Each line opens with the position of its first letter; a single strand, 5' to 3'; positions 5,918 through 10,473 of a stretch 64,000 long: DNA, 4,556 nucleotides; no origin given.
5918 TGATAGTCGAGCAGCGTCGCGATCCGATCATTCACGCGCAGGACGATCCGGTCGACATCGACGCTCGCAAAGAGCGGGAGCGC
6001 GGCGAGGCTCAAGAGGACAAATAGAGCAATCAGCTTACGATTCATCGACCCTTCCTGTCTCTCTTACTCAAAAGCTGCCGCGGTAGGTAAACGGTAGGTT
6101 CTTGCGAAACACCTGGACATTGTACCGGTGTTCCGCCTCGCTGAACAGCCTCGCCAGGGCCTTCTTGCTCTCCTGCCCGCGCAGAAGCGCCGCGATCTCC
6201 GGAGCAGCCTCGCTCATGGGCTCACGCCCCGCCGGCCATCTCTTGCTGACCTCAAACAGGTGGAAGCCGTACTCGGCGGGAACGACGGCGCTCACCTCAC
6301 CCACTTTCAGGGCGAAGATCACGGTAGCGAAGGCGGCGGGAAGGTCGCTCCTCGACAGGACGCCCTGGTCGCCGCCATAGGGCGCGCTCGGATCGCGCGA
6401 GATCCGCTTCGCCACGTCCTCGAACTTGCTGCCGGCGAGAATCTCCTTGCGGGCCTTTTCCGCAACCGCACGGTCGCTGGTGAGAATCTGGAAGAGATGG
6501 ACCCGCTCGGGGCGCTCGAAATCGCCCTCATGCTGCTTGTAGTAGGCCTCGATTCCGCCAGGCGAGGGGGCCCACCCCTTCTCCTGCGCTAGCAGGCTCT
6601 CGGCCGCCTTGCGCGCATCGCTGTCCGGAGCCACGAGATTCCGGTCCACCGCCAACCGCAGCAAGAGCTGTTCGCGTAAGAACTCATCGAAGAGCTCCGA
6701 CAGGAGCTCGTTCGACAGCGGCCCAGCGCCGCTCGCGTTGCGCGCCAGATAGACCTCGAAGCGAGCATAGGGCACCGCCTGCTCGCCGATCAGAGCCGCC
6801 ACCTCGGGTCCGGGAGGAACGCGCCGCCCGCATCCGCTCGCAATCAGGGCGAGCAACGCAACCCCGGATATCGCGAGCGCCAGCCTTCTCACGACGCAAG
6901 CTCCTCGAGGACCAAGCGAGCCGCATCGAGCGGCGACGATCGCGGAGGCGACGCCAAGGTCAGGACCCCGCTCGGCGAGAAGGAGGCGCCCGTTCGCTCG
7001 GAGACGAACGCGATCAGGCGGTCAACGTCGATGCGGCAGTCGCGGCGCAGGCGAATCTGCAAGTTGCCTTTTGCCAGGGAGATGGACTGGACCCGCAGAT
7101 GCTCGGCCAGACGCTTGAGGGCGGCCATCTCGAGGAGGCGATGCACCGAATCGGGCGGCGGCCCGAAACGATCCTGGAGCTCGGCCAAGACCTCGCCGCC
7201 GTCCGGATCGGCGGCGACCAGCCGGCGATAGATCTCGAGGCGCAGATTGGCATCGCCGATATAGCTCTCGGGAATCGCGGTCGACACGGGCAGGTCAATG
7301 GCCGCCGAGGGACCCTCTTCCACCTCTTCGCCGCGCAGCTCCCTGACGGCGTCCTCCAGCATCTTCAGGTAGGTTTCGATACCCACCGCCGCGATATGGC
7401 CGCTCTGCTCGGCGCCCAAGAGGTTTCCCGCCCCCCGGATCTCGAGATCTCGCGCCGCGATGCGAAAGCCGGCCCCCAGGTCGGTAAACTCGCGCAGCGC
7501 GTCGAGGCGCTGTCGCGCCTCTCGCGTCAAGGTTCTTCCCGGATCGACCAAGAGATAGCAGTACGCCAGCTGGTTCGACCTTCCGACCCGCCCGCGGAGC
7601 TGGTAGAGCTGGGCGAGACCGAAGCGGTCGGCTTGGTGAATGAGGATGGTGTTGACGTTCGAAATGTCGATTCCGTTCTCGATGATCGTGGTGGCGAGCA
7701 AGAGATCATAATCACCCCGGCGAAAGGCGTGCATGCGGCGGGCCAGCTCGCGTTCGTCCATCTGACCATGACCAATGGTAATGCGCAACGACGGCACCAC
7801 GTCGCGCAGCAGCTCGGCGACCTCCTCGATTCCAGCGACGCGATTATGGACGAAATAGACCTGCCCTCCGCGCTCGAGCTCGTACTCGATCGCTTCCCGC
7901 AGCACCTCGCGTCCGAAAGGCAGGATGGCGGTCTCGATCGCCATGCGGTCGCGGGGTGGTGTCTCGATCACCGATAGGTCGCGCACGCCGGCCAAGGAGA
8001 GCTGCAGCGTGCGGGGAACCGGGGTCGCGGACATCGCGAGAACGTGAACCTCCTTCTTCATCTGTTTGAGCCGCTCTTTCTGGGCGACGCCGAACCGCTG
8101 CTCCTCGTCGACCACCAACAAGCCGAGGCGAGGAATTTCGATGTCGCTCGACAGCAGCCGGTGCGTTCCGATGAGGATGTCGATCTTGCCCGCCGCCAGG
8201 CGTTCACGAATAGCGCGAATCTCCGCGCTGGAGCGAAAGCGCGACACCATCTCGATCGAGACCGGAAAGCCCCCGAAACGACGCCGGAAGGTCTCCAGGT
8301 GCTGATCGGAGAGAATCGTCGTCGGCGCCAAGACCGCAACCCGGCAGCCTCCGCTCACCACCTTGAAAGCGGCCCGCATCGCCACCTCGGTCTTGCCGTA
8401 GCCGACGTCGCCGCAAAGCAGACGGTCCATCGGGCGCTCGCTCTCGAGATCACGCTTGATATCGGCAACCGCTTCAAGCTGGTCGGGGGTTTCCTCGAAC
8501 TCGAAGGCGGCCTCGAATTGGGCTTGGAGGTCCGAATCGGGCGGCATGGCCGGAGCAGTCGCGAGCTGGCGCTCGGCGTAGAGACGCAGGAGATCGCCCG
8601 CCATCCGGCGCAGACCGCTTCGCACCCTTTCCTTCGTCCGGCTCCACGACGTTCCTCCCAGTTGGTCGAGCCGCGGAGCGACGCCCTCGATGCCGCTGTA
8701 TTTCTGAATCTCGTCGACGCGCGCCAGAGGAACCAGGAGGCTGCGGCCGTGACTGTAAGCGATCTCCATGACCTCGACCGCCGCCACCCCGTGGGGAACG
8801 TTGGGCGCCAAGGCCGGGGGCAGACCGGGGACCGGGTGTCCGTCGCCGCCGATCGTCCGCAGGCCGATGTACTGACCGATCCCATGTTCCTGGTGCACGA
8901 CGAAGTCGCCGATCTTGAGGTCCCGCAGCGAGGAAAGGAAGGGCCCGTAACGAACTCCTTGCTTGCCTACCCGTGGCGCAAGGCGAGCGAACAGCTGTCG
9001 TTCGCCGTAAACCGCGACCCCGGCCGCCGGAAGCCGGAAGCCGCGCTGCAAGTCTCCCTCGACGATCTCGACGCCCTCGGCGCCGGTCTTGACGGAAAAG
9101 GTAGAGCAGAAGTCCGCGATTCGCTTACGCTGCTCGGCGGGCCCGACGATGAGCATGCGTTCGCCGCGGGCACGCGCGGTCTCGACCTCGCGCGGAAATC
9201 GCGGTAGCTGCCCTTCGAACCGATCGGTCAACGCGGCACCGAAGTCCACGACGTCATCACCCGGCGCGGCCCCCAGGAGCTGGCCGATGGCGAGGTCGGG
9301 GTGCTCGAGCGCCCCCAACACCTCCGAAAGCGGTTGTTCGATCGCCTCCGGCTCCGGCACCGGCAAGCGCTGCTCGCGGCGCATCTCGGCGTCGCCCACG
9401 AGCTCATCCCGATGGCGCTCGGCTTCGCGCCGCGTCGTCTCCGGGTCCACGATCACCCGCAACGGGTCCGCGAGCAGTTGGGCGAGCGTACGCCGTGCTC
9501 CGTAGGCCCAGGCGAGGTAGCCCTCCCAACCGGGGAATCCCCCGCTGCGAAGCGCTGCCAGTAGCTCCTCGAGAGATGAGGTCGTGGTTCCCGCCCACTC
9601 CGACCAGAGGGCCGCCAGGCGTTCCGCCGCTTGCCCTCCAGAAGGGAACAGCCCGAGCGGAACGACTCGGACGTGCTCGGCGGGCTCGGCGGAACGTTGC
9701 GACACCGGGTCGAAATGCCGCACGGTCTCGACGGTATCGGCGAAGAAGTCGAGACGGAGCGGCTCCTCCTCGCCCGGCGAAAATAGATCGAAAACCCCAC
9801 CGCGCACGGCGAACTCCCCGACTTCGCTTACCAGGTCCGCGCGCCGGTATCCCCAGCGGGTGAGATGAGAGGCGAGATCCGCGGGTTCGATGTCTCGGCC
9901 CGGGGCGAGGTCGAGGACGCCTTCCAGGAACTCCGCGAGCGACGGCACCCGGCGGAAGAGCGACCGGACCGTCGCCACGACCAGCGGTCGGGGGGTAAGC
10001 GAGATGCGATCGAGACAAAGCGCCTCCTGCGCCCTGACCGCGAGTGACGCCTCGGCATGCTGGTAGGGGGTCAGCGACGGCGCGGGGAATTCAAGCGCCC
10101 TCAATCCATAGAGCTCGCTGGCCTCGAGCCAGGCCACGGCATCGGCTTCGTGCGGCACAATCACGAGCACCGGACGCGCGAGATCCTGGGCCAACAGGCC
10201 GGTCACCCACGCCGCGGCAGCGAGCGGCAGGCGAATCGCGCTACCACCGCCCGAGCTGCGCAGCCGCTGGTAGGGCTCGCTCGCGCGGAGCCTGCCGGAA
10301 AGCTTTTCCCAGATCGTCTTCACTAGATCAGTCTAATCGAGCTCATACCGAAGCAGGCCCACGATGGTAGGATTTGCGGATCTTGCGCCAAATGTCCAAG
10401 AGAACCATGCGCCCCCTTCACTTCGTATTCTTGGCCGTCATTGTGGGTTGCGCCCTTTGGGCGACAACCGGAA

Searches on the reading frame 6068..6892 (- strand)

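Call 24: search_protein_families(library=pfam, max_evalue=0.0001, proteins=[window:6068-6892:-])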
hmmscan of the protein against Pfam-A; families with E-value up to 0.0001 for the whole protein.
window:6068-6892:- (274 aa): 3 families
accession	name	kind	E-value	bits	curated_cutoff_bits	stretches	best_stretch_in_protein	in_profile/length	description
PF13145.12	Rotamase_2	-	9.7e-21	75.3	27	1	110-230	2-120/121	PPIC-type PPIASE domain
PF00639.27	Rotamase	-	2.2e-15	57.8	21.7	1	142-216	20-96/97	PPIC-type PPIASE domain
PF13616.12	Rotamase_3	-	3e-13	50.8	22.5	1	142-216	38-113/116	PPIC-type PPIASE domain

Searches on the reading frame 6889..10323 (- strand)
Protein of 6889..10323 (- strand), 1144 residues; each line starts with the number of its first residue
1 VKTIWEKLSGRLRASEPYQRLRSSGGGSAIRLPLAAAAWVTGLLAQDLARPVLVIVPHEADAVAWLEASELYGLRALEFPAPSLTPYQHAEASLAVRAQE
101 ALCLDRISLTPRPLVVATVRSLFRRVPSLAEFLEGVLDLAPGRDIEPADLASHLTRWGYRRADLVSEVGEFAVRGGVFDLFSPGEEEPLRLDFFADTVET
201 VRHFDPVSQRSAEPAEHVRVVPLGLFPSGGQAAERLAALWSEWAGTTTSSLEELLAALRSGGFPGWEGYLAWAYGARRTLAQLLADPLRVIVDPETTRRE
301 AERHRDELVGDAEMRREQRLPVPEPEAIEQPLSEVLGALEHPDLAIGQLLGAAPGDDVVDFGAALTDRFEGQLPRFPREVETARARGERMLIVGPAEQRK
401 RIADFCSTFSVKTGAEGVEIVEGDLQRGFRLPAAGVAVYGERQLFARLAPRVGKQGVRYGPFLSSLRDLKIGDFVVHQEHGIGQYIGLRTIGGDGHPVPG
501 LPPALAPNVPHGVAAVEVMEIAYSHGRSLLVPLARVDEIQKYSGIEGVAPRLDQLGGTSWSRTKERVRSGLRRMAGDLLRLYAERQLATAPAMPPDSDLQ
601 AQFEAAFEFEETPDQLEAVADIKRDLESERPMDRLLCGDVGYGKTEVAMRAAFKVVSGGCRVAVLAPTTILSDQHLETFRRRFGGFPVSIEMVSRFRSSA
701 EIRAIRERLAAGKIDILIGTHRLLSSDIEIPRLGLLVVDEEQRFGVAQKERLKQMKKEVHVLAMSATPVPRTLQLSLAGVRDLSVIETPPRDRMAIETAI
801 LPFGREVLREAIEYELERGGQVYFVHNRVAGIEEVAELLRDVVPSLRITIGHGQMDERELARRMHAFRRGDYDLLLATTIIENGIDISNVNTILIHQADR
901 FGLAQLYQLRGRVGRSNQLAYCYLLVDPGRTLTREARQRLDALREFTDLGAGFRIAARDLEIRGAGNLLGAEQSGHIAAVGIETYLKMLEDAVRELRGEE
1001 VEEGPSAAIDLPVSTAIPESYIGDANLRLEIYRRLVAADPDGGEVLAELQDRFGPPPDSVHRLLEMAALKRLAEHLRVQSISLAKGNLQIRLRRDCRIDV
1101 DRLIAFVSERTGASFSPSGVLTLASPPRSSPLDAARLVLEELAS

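Call 24: search_protein_families(library=pfam, max_evalue=0.0001, proteins=[window:6889-10323:-])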
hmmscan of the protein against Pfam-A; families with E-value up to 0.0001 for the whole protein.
window:6889-10323:- (1144 aa): 7 families
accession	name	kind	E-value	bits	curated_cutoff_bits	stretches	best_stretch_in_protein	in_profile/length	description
PF00270.35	DEAD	-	4.1e-23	82.4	26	1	612-772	1-163/167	DEAD/DEAH box helicase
PF03461.20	TRCF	-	2.7e-21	76.2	25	1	1011-1102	1-94/95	TRCF domain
PF17757.6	UvrB_inter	-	1e-20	74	22.9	1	137-223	1-88/91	UvrB interaction domain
PF00271.37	Helicase_C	-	2.4e-19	70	23.5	1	808-916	6-109/110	Helicase conserved C-terminal domain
PF02559.22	CarD_TRCF_RID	-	1.5e-10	41.4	23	1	469-543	1-57/57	CarD-like/TRCF RID domain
PF04851.21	ResIII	-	2.8e-09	37.5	22.5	1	610-768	3-162/164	Type III restriction enzyme, res subunit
PF14814.11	UB2H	-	8.1e-05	23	27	0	139-182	1-44/85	Bifunctional transglycosylase second domain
